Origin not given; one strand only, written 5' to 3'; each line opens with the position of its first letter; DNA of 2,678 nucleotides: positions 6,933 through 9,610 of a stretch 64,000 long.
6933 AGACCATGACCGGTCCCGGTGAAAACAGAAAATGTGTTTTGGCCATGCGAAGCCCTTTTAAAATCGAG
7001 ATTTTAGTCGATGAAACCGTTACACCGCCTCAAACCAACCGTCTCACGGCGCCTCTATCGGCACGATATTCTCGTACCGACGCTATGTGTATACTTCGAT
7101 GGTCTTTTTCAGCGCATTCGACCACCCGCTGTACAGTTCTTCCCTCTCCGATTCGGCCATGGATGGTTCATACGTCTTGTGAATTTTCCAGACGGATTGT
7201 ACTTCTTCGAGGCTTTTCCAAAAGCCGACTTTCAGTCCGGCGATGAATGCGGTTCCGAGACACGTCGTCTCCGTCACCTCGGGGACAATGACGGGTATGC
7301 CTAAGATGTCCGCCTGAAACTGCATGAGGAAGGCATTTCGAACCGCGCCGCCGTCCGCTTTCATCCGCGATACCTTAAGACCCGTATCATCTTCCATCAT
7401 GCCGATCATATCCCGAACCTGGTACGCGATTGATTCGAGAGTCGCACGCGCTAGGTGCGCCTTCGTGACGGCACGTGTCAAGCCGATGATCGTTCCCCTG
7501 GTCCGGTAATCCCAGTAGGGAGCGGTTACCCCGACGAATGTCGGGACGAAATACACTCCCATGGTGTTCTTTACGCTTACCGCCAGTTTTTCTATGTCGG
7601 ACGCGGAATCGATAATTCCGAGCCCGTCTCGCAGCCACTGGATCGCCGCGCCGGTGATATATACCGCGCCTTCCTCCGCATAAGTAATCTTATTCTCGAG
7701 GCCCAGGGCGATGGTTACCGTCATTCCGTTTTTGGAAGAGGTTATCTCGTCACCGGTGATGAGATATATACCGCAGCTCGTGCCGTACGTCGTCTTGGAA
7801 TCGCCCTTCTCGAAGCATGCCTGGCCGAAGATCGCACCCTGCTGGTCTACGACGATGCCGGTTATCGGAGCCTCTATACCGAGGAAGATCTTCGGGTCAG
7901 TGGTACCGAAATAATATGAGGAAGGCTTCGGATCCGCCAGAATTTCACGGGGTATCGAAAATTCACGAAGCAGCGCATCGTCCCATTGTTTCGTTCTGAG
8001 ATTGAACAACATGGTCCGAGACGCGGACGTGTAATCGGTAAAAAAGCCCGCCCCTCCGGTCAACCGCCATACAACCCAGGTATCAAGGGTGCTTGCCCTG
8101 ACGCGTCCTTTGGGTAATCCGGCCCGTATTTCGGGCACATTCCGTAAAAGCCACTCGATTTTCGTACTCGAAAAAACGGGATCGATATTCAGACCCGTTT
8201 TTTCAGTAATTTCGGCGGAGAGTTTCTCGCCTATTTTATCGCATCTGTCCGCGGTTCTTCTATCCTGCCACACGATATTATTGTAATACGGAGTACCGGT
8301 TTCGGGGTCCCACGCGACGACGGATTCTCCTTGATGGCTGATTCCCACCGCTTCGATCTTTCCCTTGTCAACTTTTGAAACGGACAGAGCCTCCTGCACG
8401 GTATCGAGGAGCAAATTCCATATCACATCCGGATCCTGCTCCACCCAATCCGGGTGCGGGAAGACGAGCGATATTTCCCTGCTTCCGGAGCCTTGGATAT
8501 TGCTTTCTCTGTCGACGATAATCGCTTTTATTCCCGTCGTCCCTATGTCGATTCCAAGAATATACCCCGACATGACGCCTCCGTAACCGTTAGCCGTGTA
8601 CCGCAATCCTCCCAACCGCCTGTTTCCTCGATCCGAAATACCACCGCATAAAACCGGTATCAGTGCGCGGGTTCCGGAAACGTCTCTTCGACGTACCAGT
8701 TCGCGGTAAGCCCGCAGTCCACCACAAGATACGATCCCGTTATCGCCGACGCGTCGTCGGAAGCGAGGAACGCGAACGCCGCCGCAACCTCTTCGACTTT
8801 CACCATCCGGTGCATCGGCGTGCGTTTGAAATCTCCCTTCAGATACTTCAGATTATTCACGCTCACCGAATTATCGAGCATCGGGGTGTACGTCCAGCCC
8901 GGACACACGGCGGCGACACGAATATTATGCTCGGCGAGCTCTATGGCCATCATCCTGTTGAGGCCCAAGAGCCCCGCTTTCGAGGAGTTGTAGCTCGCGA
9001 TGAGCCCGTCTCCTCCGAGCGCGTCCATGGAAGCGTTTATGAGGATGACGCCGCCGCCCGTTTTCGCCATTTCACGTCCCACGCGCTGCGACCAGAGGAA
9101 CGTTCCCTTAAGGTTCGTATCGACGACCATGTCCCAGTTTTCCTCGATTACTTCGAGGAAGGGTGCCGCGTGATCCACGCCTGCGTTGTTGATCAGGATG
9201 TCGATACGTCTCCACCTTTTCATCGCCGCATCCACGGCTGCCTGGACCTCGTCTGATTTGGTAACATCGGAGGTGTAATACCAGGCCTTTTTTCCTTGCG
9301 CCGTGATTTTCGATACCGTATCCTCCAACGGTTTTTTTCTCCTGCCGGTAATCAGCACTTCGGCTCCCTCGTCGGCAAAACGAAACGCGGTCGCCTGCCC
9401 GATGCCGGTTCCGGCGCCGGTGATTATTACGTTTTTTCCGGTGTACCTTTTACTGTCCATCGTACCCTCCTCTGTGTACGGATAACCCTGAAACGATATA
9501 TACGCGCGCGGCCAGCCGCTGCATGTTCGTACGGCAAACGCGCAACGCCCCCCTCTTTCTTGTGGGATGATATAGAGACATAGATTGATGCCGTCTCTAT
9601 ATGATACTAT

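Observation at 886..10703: Nine-gene minus-strand operon mixing a propeller glycosidase, sugar kinase, two aminotransferases, two oxidoreductases and a URO-D-family protein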

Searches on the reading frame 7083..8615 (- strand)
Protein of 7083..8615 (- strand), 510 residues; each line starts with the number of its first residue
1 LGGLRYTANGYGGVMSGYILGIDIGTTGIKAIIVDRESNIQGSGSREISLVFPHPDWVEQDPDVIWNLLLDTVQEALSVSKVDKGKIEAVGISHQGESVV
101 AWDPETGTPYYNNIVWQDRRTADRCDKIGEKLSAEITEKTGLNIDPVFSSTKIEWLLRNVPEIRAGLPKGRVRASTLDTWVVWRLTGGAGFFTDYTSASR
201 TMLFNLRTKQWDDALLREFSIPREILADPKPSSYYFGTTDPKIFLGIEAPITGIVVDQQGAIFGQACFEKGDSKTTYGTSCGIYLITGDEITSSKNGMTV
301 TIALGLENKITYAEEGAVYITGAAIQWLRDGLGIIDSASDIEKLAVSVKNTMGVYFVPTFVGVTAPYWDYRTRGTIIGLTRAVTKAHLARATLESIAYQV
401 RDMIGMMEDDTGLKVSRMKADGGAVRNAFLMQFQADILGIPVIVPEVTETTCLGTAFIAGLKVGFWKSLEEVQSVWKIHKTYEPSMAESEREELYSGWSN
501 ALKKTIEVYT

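Call 3: search_protein_families(library=pfam, proteins=[window:7083-8615:-])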
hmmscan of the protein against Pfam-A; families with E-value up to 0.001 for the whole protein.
window:7083-8615:- (510 aa): 2 families
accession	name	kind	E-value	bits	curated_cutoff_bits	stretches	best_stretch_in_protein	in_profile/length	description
PF00370.27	FGGY_N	-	4.3e-62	210.3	28.8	1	18-264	1-245/245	FGGY family of carbohydrate kinases, N-terminal domain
PF02782.22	FGGY_C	-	4e-40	138.2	27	1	276-460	4-195/198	FGGY family of carbohydrate kinases, C-terminal domain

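Call 4: search_protein_families(library=ncbifam, proteins=[window:7083-8615:-], max_evalue=0.00001)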
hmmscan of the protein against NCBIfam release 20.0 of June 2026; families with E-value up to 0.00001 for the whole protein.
window:7083-8615:- (510 aa): 12 families
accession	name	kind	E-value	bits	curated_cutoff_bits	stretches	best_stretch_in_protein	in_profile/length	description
NF000756.0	PRK00047.1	subfamily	3.2e-188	626.1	498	1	16-507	4-496/502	glycerol kinase GlpK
TIGR01311.1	glycerol_kin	equivalog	8.8e-175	581.7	590.35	1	18-506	2-494/496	glycerol kinase GlpK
TIGR01312.1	XylB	equivalog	1.2e-67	228.6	380.25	1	20-495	1-473/481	xylulokinase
TIGR01314.1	gntK_FGGY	equivalog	2.3e-51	174.9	648.55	1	18-487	1-474/505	gluconokinase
NF011601.0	PRK15027.1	equivalog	7.9e-35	120.2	912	1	20-485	3-458/484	xylulokinase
TIGR01315.1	5C_CHO_kinase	subfamily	8e-33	113.9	408.7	2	326-486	356-516/541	FGGY family pentulose kinase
NF008187.0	PRK10939.1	equivalog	8.3e-31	107.2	528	1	16-503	3-501/521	autoinducer-2 kinase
TIGR02628.1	fuculo_kin_coli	equivalog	8.5e-29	100.8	470.9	1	19-478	3-457/465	L-fuculokinase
NF003154.0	PRK04123.1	equivalog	2.4e-19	69.5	428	1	362-499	391-531/554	ribulokinase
NF007925.0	PRK10640.1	equivalog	1.6e-16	59.9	639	2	22-231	9-212/489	rhamnulokinase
TIGR02627.1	rhamnulo_kin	equivalog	4.9e-16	58.3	527.95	2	58-238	37-213/454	rhamnulokinase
TIGR01234.1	L-ribulokinase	equivalog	7.1e-12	44.9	583.25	1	360-498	382-523/536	ribulokinase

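Call 62: search_solved_structures(query=window:7083-8570:-, max_evalue=1e-80, show_alignments=2)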
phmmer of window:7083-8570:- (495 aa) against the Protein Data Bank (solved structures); distinct sequences matched with E-value up to 1e-80: 29.
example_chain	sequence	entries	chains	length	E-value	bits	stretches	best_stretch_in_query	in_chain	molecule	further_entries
3g25_A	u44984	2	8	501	1.7e-151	508.4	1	3-490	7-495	Glycerol kinase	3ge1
3ezw_A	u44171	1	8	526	1.1e-148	499.1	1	3-490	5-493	Glycerol kinase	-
1bo5_O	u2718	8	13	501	1.3e-148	498.9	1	3-490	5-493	PROTEIN (GLYCEROL KINASE) | GLYCEROL KINASE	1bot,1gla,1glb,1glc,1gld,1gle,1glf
1bu6_O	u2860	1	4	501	1.4e-148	498.7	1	3-490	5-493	PROTEIN (GLYCEROL KINASE)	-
1bwf_Y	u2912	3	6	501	6e-148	496.7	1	3-490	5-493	GLYCEROL KINASE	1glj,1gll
6k78_B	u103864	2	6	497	4.8e-147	493.7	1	3-490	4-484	Glycerol kinase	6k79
2zf5_O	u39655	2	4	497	1.5e-146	492.1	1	3-490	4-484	Glycerol kinase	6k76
6k78_A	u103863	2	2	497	3.3e-146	490.9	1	3-490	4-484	Glycerol kinase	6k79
6ude_A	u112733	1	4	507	9.9e-142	476.2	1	4-490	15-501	Glycerol kinase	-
4e1j_A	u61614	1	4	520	9.8e-137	459.7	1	2-491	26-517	Glycerol kinase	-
2dpn_A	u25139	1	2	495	8.5e-135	453.3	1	3-489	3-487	Glycerol kinase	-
3d7e_O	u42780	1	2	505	1.5e-132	445.9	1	2-490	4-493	Glycerol kinase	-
1r59_O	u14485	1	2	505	2.3e-132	445.3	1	2-490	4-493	Glycerol kinase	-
3h3n_X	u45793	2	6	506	2.6e-132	445.1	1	2-490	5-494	Glycerol kinase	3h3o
3flc_O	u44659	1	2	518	2.8e-132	445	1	2-490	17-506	Glycerol kinase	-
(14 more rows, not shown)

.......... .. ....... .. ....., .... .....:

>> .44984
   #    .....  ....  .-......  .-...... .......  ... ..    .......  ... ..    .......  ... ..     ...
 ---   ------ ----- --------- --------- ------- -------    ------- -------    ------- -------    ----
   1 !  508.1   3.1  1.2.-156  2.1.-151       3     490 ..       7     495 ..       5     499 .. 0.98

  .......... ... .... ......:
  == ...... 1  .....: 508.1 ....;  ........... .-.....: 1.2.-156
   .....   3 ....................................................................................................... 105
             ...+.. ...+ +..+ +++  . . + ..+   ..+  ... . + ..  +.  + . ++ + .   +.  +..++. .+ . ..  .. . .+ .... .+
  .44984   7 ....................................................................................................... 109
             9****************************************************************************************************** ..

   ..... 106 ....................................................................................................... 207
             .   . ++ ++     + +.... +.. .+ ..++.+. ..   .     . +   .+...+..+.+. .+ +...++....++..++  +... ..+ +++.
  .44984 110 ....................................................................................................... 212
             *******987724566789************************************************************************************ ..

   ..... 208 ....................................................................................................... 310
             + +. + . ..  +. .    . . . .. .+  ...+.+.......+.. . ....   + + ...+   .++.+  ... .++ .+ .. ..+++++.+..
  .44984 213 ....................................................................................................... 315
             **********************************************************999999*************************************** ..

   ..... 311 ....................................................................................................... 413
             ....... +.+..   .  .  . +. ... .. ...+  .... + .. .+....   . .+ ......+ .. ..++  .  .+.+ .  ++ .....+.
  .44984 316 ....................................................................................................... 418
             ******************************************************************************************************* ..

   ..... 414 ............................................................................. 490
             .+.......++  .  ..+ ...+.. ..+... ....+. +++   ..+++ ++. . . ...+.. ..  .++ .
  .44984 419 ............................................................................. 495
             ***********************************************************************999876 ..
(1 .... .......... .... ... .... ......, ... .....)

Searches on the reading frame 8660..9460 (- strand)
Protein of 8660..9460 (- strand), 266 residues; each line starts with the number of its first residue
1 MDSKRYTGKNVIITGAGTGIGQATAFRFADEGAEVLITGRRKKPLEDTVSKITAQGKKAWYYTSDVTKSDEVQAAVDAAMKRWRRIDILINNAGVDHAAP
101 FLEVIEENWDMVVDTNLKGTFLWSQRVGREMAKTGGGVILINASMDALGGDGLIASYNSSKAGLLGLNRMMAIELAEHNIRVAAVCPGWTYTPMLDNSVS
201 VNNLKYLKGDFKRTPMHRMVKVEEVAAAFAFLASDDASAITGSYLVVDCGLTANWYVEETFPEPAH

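Call 3: search_protein_families(library=pfam, proteins=[window:8660-9460:-])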
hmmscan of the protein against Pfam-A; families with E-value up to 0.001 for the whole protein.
window:8660-9460:- (266 aa): 3 families
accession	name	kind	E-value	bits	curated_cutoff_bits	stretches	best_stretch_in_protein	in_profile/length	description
PF13561.12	adh_short_C2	-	1.8e-61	208.2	27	1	15-252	1-236/236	Enoyl-(Acyl carrier protein) reductase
PF00106.31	adh_short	-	1.1e-55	188.7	26.6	1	9-198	1-190/195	short chain dehydrogenase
PF08659.16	KR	-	1.9e-12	47.9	22.6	1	11-122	3-118/180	KR domain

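Call 4: search_protein_families(library=ncbifam, proteins=[window:8660-9460:-], max_evalue=0.00001)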
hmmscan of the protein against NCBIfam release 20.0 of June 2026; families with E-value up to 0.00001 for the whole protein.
window:8660-9460:- (266 aa): 231 families (the best 25 are shown)
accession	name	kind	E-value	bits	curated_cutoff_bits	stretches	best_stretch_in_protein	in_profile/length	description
NF005559.1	PRK07231.1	subfamily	5.3e-68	229.2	215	1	5-252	1-248/249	glucose 1-dehydrogenase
NF004791.0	PRK06138.1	equivalog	1.3e-67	227.7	312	1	6-253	3-251/252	SDR family oxidoreductase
NF052558.1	MBtsdlDhBudC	equivalog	4.5e-64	216.4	270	1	6-254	1-244/250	meso-2,3-butanediol dehydrogenase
NF004818.0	PRK06172.1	equivalog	5.1e-60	202.9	336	1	3-253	2-252/253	SDR family oxidoreductase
TIGR01830.1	3oxo_ACP_reduc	equivalog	1.2e-59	201.9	297.75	1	11-251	1-238/239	3-oxoacyl-[acyl-carrier-protein] reductase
NF009093.0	PRK12429.1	subfamily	2.9e-58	197.2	258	1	6-253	3-258/259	3-hydroxybutyrate dehydrogenase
NF009466.0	PRK12826.1-2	subfamily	3.1e-57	193.9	222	1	9-252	4-245/248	3-oxoacyl-ACP reductase FabG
NF004774.0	PRK06114.1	equivalog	6.7e-57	192.8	360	1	7-253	15-261/262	SDR family oxidoreductase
TIGR01963.1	PHB_DH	subfamily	2.9e-56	190.6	307.05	1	9-253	2-254/255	3-hydroxybutyrate dehydrogenase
NF005681.0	PRK07478.1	subfamily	3.5e-56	190.4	267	1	6-252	4-250/254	SDR family oxidoreductase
NF006070.0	PRK08213.1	subfamily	4.1e-55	187.1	279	1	7-253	11-258/259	gluconate 5-dehydrogenase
NF004198.0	PRK05653.1-3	equivalog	4.3e-55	186.8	296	1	5-251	4-246/248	3-oxoacyl-ACP reductase FabG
NF009468.0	PRK12826.1-4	equivalog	8.1e-53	179.7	318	1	4-251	3-247/256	SDR family oxidoreductase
TIGR03971.1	SDR_subfam_1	subfamily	8e-52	176.2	300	1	7-253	2-270/271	mycofactocin-coupled SDR family oxidoreductase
NF004203.0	PRK05653.2-4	subfamily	2.2e-51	174.8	313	1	5-250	3-255/260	3-oxoacyl-ACP reductase FabG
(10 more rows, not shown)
